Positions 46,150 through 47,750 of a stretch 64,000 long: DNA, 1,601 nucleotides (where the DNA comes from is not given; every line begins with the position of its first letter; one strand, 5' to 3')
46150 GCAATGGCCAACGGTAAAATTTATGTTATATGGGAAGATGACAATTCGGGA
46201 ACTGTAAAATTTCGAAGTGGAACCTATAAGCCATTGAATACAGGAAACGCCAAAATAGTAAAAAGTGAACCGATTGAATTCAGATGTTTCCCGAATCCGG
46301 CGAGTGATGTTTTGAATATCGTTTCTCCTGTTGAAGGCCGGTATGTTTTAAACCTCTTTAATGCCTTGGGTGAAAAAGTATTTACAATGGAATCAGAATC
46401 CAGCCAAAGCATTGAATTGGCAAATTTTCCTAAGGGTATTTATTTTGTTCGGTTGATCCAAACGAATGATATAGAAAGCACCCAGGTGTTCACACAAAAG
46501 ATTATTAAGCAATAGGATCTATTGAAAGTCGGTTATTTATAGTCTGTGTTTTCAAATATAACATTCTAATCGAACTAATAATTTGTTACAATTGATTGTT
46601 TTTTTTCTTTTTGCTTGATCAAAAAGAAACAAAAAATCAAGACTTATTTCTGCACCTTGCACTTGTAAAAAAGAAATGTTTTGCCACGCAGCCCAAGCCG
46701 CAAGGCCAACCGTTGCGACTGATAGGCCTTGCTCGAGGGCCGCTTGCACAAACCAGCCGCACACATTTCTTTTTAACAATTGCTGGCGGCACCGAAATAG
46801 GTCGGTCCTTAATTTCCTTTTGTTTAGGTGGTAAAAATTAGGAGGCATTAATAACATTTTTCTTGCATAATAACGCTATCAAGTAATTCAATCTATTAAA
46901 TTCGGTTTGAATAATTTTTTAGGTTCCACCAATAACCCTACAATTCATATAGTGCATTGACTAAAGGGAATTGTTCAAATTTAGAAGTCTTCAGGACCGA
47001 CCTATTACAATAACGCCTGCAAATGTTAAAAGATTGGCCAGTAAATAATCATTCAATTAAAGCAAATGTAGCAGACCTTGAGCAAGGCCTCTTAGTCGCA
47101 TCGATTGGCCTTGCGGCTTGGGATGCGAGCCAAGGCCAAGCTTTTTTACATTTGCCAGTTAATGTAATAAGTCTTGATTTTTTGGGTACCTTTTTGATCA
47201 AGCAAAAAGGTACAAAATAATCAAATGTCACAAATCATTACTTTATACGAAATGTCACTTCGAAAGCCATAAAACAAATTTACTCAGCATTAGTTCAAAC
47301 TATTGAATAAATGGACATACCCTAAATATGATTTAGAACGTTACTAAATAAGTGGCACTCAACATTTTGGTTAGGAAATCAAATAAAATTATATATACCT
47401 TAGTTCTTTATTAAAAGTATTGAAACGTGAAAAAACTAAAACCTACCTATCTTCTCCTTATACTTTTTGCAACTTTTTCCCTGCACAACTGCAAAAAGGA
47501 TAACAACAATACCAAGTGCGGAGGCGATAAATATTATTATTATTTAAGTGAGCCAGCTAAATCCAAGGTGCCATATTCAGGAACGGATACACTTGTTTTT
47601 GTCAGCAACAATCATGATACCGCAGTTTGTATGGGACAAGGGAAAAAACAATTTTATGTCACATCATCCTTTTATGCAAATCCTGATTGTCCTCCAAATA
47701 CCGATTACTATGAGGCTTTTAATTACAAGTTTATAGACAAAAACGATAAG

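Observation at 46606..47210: ~605-bp non-coding foldback element with ~200-bp imperfect inverted arms (MITE-like or large structured RNA)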

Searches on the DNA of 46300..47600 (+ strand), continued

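Call 64: search_with_rna_model(model_id=R1, sources=[window, L040, L041, L042, L043, L044, L045, L046, L047, L048, L049, L050, L051, L052, L053, L054, L055, L056, L057, L058, L059, L060, L061, L062, L063, L064, L065, L066, L067, L068, L069, L070, L071, L072, L073, L074, L075, L076, L077, L078, L079, L080, L081, L082, L083, L084, L085, L086, L087, L088, L089, L090, L091, L092, L093, L094, L095, L096, L097, L098, L099, L100, L101, L102, L103, L104, L105, L106, L107, L108, L109, L110, L111, L112, L113, L114, L115, L116, L117, L118, L119, L120, L121, L122, L123, L124, L125, L126, L127, L128, L129, L130, L131, L132, L133, L134, L135, L136, L137, L138], max_evalue=1)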
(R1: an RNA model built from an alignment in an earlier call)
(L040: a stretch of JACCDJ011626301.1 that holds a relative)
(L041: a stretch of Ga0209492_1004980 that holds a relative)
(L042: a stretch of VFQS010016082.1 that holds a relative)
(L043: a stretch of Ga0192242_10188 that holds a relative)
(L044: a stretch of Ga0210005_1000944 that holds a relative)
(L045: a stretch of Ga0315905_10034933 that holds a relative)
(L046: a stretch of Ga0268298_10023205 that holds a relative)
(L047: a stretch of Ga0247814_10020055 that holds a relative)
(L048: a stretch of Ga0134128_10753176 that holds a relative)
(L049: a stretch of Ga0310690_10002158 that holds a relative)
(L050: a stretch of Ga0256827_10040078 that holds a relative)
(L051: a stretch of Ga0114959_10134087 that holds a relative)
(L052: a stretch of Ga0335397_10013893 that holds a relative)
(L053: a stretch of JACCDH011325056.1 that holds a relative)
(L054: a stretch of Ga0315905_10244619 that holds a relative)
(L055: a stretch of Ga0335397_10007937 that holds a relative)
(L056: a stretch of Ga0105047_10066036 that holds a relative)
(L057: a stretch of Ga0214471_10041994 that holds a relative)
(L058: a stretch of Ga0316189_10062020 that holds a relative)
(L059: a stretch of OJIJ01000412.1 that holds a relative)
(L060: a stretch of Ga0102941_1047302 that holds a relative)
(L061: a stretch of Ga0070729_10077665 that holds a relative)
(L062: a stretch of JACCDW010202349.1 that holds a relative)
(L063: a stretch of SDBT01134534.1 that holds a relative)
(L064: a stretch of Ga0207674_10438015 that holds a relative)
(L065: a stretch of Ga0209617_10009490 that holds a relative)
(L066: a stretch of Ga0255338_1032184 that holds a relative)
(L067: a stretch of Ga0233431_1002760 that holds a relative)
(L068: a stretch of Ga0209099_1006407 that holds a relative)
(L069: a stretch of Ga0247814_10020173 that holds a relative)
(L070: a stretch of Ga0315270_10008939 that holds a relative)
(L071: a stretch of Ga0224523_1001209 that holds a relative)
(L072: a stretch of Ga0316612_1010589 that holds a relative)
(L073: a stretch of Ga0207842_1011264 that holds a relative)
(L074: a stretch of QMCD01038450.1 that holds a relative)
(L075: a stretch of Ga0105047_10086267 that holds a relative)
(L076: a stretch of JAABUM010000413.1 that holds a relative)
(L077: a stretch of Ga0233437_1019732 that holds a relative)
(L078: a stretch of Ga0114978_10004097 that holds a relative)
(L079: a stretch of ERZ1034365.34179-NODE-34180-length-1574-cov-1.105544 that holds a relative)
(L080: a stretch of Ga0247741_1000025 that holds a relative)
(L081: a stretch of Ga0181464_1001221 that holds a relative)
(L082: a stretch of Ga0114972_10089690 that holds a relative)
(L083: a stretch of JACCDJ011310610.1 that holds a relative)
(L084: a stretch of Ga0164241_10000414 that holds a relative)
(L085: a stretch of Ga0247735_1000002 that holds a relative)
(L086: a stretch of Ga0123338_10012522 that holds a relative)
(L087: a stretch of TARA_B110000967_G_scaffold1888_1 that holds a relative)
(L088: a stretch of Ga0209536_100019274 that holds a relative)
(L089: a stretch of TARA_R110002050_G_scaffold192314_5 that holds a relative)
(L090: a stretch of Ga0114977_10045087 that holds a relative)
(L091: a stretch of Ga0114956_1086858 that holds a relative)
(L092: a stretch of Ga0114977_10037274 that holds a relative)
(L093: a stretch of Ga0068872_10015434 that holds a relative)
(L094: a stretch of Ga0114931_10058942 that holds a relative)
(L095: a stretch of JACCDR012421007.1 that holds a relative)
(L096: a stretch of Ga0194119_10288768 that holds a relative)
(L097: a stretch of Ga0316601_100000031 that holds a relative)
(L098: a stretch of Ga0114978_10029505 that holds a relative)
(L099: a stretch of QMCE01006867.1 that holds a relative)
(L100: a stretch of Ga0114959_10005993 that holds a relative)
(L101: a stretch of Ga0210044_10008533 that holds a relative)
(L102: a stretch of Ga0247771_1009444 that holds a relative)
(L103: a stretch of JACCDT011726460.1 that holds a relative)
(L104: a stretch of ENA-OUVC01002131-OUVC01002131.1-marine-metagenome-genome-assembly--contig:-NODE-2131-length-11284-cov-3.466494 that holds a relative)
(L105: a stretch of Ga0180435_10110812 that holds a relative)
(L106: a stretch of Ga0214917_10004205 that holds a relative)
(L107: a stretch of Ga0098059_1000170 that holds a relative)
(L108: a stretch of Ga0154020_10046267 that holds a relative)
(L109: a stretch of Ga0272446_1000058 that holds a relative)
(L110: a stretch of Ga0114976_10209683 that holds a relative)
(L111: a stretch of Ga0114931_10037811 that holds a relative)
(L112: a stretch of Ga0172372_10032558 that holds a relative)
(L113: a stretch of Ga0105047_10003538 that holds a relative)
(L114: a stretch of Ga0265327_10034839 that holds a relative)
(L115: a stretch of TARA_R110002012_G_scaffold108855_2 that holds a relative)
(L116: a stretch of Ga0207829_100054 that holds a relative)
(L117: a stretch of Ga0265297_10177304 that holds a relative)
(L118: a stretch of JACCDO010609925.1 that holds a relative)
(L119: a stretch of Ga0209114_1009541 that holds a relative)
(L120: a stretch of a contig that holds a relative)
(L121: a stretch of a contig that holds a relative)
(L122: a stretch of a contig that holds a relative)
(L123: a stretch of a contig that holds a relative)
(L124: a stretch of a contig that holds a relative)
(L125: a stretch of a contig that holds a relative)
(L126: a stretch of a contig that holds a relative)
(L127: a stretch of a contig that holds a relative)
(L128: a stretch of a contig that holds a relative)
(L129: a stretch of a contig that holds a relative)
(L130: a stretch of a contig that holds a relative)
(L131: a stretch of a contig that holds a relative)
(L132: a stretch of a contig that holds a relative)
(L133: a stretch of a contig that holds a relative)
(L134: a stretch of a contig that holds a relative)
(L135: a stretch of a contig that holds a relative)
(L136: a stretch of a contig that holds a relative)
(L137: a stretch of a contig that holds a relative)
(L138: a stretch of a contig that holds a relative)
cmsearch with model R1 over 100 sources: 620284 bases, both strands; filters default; matches with E-value up to 1: 221.
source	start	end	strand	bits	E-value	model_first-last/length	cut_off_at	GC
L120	246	313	+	74.9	1.7e-13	1-68/68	no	0.25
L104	6874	6941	+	74.9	1.7e-13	1-68/68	no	0.24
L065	2848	2916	+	74.8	1.7e-13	1-68/68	no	0.26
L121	1243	1310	-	74.7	1.8e-13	1-68/68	no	0.26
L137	1294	1361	-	74.5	2e-13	1-68/68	no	0.31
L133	37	104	+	72.7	5.1e-13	1-68/68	no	0.28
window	46589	46656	+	72.1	7e-13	1-68/68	no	0.26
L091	1135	1202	+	72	7.4e-13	1-68/68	no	0.25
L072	15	82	+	71.9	7.7e-13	1-68/68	no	0.25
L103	14111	14179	+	71.8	8e-13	1-68/68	no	0.3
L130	5224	5291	-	71.5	9.4e-13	1-68/68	no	0.29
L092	41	108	-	71.5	9.6e-13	1-68/68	no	0.28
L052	3593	3660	+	71.3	1.1e-12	1-68/68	no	0.31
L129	1083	1150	+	71.1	1.2e-12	1-68/68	no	0.26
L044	3084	3151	+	71.1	1.2e-12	1-68/68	no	0.28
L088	8395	8462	+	70.8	1.4e-12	1-68/68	no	0.31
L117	1055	1123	-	70.3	1.7e-12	1-68/68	no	0.29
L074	1591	1658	-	70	2e-12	1-68/68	no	0.35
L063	1521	1588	-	69.9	2.1e-12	1-68/68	no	0.31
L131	166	233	-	69.8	2.2e-12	1-68/68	no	0.26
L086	4989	5057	-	69.7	2.3e-12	1-68/68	no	0.23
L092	292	360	-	69.5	2.6e-12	1-68/68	no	0.3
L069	1710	1777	-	69.1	3.2e-12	1-68/68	no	0.31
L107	356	423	-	68.8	3.8e-12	1-68/68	no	0.28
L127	5903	5970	+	68.6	4.3e-12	1-68/68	no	0.28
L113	3152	3219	+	68.5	4.4e-12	1-68/68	no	0.29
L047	900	967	-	68.5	4.4e-12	1-68/68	no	0.29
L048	268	335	-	68.5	4.5e-12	1-68/68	no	0.29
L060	605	672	-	68.4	4.6e-12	1-68/68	no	0.38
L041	4002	4070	-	68.2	5.1e-12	1-68/68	no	0.33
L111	112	180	-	68.1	5.5e-12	1-68/68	no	0.35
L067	4317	4386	+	67.8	6.4e-12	1-68/68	no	0.29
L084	200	267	-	67.6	7.2e-12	1-68/68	no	0.29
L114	2182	2249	-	67.4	7.7e-12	1-68/68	no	0.28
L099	560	628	+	67.4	7.9e-12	1-68/68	no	0.28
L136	4480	4547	+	67.3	8.1e-12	1-68/68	no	0.29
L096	15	83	+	67.3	8.3e-12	1-68/68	no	0.35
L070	1487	1554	-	67.3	8.3e-12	1-68/68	no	0.25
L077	3817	3886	+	67.1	9e-12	1-68/68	no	0.31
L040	2915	2983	+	67.1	9.2e-12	1-68/68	no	0.39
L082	212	279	+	67.1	9.3e-12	1-68/68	no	0.29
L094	2119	2187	-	67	9.5e-12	1-68/68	no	0.35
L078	286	354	-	66.7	1.1e-11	1-68/68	no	0.29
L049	887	954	+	66.5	1.2e-11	1-68/68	no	0.44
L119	936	1003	-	66.1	1.5e-11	1-68/68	no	0.4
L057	844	912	+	65.8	1.8e-11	1-68/68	no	0.22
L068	4239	4307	+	65.8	1.8e-11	1-68/68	no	0.33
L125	5428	5497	+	65.8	1.8e-11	1-68/68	no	0.3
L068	4957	5025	+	65.6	1.9e-11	1-68/68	no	0.3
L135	400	467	-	65.6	1.9e-11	1-68/68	no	0.35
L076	5581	5648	-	65.6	2e-11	1-68/68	no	0.34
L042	1100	1169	-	65.5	2.1e-11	1-68/68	no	0.37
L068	4594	4662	+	65.5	2.1e-11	1-68/68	no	0.35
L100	8153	8220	+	65.4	2.1e-11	1-68/68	no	0.34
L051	2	69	-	65.4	2.2e-11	1-68/68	no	0.32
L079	58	125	+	65.3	2.3e-11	1-68/68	no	0.29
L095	12751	12819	-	65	2.7e-11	1-68/68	no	0.35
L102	2894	2962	-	64.9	2.8e-11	1-68/68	no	0.25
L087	10887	10954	-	64.9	2.8e-11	1-68/68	no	0.29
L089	1269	1337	+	64.6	3.3e-11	1-68/68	no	0.19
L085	1483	1551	-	64.4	3.7e-11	1-68/68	no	0.39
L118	160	229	-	64.2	3.9e-11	1-68/68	no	0.33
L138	1903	1971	-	64.1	4.3e-11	1-68/68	no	0.28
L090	2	60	+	64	4.4e-11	10-68/68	no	0.31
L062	2789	2856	-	64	4.5e-11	1-68/68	no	0.34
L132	14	66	+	63.9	4.7e-11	16-68/68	no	0.28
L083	2846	2915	-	63.9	4.8e-11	1-68/68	no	0.36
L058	2831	2899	-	63.8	4.9e-11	1-68/68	no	0.33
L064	1160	1227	+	63.8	5e-11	1-68/68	no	0.43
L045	2977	3044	+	63.7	5.2e-11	1-68/68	no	0.34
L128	488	555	+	63.6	5.6e-11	1-68/68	no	0.32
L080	7687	7755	-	63.5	5.8e-11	1-68/68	no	0.41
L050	475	542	-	63.5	5.8e-11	1-68/68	no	0.29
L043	1520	1587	-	63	7.3e-11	1-68/68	no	0.44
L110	14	82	+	61.5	1.6e-10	1-68/68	no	0.39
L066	1114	1182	+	61.5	1.6e-10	1-68/68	no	0.41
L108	1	65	+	60.9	2.2e-10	4-68/68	5'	0.28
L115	27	93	+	60.3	3e-10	1-68/68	no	0.25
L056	4783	4835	-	60.3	3e-10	16-68/68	5'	0.32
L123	3975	4042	+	59.7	4.1e-10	1-68/68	no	0.31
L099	3578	3646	+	59.5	4.6e-10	1-68/68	no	0.26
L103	5402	5471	+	59.4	4.8e-10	1-68/68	no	0.3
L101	3539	3605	-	59.2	5.3e-10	1-68/68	no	0.3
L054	401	470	+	59.2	5.4e-10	1-68/68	no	0.4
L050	1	53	-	58.3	8.4e-10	1-53/68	3'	0.21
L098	911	980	-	56.9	1.7e-09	1-68/68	no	0.33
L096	451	519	+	56.2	2.5e-09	1-68/68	no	0.32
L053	2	57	+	55.7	3.1e-09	15-68/68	no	0.39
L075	3463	3530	+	55.2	4.2e-09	1-68/68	no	0.26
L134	2609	2677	-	54.9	4.9e-09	1-68/68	no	0.36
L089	1604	1671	+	54.4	6.4e-09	1-68/68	no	0.16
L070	1037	1104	+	54.1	7.4e-09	1-68/68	no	0.28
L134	2446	2512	-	53.9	7.9e-09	1-68/68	no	0.39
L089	4294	4343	+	52.2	1.9e-08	1-49/68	3'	0.16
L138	1677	1739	-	51.6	2.7e-08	1-68/68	no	0.25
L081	10166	10234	+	51.3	3e-08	1-68/68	no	0.26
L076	2943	3010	+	46.8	3.2e-07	1-68/68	no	0.32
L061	1023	1091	+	46.1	4.5e-07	1-68/68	no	0.46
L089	145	210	+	44.5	1e-06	1-68/68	no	0.17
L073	321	383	+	44.5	1e-06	1-68/68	no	0.24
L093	51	112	-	43.2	2e-06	1-68/68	no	0.35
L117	635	702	+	42.9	2.3e-06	1-68/68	no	0.31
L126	1806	1843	+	41.1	5.7e-06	1-38/68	3'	0.24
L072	468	558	-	40.6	7.4e-06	1-68/68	no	0.3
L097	6285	6327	+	40.2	9.3e-06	1-43/68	3'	0.28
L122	1191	1249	-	39.9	1.1e-05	1-68/68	no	0.31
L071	1259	1326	+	38.4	2.3e-05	1-68/68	no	0.38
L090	310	378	-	38.2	2.6e-05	1-68/68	no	0.29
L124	1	40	-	38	2.8e-05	1-40/68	3'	0.3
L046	4024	4052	+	37.8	3.1e-05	16-44/68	no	0.24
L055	4400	4467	-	37.6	3.4e-05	1-68/68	no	0.26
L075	4009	4037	-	37.4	3.8e-05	16-44/68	no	0.31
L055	3897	3954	+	36.7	5.6e-05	1-68/68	no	0.38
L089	2598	2666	+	36.1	7.8e-05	1-68/68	no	0.22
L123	3724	3798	-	34.4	0.00018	1-68/68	no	0.35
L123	4188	4262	-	34.4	0.00018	1-68/68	no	0.35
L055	2490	2557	-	34.4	0.00018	1-68/68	no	0.29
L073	1403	1476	+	34.3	0.00019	1-68/68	no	0.26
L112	5367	5392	+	34.1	0.00021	16-41/68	no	0.31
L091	1128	1190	-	32.2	0.00057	1-68/68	no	0.25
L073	1962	2033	+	31.9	0.00065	1-68/68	no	0.31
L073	786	857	+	31.4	0.00086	1-68/68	no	0.31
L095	12974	13005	+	30.9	0.0011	16-46/68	no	0.38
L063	1610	1710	-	30.4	0.0014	1-68/68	no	0.43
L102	2643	2709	+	30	0.0017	1-68/68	no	0.31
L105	929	950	+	30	0.0017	18-39/68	no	0.27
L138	1976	1997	-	30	0.0017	18-39/68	no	0.36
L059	1007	1073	-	29.6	0.0021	1-68/68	no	0.31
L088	8382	8450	-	29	0.0028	1-68/68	no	0.33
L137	1306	1369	+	28.8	0.0033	1-68/68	no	0.27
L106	9699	9718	+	28.5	0.0038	19-38/68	no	0.3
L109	1150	1169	+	28.5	0.0038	19-38/68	no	0.3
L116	12226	12245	+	28.5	0.0038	19-38/68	no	0.3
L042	1114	1182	+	28.3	0.0041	1-68/68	no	0.26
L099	550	615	-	28.2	0.0043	1-68/68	no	0.24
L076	5593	5658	+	28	0.0049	1-68/68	no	0.33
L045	3420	3487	+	27.9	0.005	1-68/68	no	0.32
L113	3140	3207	-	27.8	0.0055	1-68/68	no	0.26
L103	14099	14166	-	27.3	0.007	1-68/68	no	0.28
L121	1255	1321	+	27.2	0.0072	1-68/68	no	0.27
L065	2836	2903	-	26.9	0.0086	1-68/68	no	0.28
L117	1068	1132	+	26.7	0.0096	1-68/68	no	0.31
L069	1722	1789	+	26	0.013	1-68/68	no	0.31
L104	6863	6929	-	26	0.014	1-68/68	no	0.3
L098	925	989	+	25.6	0.017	1-68/68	no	0.32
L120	233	301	-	25.2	0.021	1-68/68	no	0.3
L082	198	267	-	25.1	0.022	1-68/68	no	0.26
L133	23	92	-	25.1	0.022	1-68/68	no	0.23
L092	305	372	+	25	0.023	1-68/68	no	0.32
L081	10158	10221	-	25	0.023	1-68/68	no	0.3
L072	5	70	-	24.8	0.025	1-68/68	no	0.27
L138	1684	1751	+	24.6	0.028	1-68/68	no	0.28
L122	1194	1262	+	24.5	0.029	1-68/68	no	0.3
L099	6028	6102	+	24.5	0.029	1-68/68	no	0.33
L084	212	279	+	24.5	0.029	1-68/68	no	0.24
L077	3811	3872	-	24.4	0.03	1-68/68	no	0.26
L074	1603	1665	+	24.3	0.033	1-68/68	no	0.3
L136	5115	5179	-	24.3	0.033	1-68/68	no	0.45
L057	832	899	-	24.3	0.033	1-68/68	no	0.22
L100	5993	6097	-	24.3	0.033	1-68/68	no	0.38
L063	1533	1598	+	24.1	0.036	1-68/68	no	0.35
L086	5002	5060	+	24.1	0.037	1-68/68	no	0.22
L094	1745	1808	+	23.3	0.053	1-68/68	no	0.27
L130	5236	5303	+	23.3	0.056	1-68/68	no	0.28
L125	5422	5483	-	23.2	0.057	1-68/68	no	0.27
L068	4229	4294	-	23.1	0.061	1-68/68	no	0.27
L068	4584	4649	-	23.1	0.061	1-68/68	no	0.27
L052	3581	3648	-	23.1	0.061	1-68/68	no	0.28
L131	178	243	+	23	0.063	1-68/68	no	0.24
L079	551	611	+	22.8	0.071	1-68/68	no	0.34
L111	125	188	+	22.6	0.077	1-68/68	no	0.36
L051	14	80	+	22.5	0.084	1-68/68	no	0.27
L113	3679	3747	+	22.4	0.088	1-68/68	no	0.26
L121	820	886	+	22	0.1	1-68/68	no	0.31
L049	877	942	-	21.8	0.12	1-68/68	no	0.42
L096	6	70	-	21.6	0.13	1-68/68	no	0.29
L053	1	43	-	21.5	0.14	1-43/68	3'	0.28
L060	617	675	+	21.2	0.16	1-68/68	no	0.34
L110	24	54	-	21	0.18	16-46/68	no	0.23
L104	7303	7369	-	20.9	0.19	1-68/68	no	0.33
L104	2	68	-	20.9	0.19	1-68/68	no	0.33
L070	1499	1559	+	20.9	0.19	1-68/68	no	0.26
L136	4475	4535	-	20.8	0.2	1-68/68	no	0.21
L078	299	363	+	20.7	0.2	1-68/68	no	0.28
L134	2457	2527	+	20.6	0.22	1-68/68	no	0.37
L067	4311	4372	-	20.4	0.24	1-68/68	no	0.31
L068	4943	5012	-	20.4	0.25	1-68/68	no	0.24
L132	297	332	-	20.4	0.25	16-48/68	no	0.31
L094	2399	2467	-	20.3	0.25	1-68/68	no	0.3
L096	442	506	-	20.3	0.25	1-68/68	no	0.31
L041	4015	4081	+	20.3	0.25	1-68/68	no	0.4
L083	1467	1552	+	20.2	0.28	1-68/68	no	0.31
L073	709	778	-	19.9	0.31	1-68/68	no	0.31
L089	1254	1324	-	19.9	0.32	1-68/68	no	0.21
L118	179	231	+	19.9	0.32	1-68/68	no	0.28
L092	53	112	+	19.8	0.33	1-68/68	no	0.28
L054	392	456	-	19.5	0.38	1-68/68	no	0.37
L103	5391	5457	-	19.4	0.4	1-68/68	no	0.25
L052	4105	4162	-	19.2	0.44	1-68/68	no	0.33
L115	23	82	-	19.2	0.44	1-68/68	no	0.23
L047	912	973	+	19.2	0.45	1-68/68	no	0.26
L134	2622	2688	+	19.2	0.45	1-68/68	no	0.28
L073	1759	1828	-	19.1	0.47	1-68/68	no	0.27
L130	4708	4765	+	19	0.51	1-68/68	no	0.31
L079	540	600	-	18.9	0.52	1-68/68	no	0.31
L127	5901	5958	-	18.7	0.57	1-68/68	no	0.26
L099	3570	3633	-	18.7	0.57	1-68/68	no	0.22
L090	1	48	-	18.7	0.59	1-49/68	3'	0.31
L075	3934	3979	-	18.6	0.62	1-68/68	no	0.26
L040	2910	2970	-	18.5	0.63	1-68/68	no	0.31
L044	3074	3139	-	18.5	0.66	1-68/68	no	0.3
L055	4412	4479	+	18.2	0.77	1-68/68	no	0.29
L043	1532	1590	+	18.1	0.81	1-68/68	no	0.36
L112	5363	5392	-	17.9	0.89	16-45/68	no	0.27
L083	2860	2917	+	17.8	0.9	1-68/68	no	0.33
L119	948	1007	+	17.8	0.92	1-68/68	no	0.38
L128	474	543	-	17.8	0.92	1-68/68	no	0.29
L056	4795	4835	+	17.7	0.96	1-41/68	3'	0.34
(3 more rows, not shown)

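Call 101: search_rna_families(sources=[L133, L141, L096, L048, L053, L147, L149, L143, L129, L051, L110, L064], threshold=evalue, max_evalue=2)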
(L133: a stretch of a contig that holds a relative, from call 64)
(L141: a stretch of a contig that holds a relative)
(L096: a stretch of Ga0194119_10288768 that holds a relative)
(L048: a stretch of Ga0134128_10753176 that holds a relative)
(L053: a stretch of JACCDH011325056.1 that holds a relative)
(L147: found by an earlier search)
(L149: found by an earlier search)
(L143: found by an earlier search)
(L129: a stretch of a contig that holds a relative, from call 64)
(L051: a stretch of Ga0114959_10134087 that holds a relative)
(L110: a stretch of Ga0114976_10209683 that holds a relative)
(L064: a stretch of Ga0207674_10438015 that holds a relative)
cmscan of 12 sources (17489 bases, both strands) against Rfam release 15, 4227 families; matches with E-value up to 2: 2.
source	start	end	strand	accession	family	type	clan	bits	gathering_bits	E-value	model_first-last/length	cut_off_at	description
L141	1982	2050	-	RF03081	DUF805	Cis-reg;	CL00115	78.8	51.1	1.8e-13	1-68/68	no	DUF805 RNA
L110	557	694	+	RF04147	MIR6224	Gene; miRNA;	-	22.1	171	1.4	1-176/176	no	MIR6224 microRNA precursor family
